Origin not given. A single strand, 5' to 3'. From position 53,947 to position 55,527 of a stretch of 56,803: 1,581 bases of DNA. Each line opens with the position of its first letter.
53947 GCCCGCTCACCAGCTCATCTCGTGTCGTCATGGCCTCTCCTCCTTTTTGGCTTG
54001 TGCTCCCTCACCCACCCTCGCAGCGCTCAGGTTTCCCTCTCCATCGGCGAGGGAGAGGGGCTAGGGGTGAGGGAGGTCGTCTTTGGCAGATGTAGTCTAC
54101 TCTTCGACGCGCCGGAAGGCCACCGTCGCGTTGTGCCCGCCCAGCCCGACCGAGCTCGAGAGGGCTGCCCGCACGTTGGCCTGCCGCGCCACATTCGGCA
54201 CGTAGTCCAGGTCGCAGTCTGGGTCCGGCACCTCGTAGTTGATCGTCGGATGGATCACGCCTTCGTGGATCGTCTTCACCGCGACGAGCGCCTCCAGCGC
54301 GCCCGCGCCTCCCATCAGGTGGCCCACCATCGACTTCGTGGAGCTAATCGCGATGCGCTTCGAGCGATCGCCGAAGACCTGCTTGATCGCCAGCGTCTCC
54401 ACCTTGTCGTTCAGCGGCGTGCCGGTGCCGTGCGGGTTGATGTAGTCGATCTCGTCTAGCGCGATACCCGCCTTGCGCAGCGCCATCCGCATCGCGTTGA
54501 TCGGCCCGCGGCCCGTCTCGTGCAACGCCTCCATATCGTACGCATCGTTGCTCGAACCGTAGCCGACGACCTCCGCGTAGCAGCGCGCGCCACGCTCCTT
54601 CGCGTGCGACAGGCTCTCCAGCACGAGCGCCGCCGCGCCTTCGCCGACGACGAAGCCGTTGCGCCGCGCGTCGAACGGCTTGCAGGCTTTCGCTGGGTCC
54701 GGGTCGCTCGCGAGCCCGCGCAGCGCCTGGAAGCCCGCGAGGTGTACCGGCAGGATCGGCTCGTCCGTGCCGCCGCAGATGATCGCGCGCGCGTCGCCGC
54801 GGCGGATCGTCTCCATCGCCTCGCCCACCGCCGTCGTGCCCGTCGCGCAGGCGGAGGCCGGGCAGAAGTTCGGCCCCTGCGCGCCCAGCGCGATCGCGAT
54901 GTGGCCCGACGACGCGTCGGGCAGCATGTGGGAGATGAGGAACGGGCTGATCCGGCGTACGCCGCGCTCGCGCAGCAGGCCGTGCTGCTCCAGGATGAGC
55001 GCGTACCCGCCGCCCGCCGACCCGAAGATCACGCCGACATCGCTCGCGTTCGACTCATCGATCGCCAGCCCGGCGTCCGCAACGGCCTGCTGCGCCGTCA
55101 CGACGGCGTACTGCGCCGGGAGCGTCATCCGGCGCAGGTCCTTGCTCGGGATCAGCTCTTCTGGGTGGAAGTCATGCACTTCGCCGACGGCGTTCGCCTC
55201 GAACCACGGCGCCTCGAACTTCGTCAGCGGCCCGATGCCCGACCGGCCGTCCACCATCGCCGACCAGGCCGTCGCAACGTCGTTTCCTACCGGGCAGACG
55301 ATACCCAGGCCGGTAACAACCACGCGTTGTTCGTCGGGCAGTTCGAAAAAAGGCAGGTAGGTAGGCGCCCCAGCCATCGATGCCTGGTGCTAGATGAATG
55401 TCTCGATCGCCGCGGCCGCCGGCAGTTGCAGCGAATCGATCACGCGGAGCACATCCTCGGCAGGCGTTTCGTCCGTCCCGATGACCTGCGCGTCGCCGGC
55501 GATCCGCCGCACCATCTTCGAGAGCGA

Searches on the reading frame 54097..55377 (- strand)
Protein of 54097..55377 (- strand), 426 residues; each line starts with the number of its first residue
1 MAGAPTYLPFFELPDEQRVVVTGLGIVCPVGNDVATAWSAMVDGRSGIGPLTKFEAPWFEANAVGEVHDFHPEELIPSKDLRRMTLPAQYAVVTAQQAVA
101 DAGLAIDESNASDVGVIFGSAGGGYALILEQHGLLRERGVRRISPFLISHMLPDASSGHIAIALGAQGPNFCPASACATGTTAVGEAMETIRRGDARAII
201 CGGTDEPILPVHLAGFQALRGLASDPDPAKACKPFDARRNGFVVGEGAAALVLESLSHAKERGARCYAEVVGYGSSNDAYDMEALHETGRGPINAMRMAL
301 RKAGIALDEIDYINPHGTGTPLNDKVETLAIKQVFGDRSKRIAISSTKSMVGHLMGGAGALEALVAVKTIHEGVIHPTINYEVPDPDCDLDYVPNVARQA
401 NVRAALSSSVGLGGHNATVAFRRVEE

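Call 47: search_protein_families(library=pfam, proteins=[window:54097-55377:-], max_evalue=0.0001)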
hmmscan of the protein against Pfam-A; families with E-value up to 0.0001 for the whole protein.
window:54097-55377:- (426 aa): 2 families
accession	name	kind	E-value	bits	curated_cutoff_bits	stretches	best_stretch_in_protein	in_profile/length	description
PF00109.32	ketoacyl-synt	-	2.2e-51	175.3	20.8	1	17-259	2-252/252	Beta-ketoacyl synthase, N-terminal domain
PF02801.28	Ketoacyl-synt_C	-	6.1e-36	123.5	20.8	1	267-382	1-119/119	Beta-ketoacyl synthase, C-terminal domain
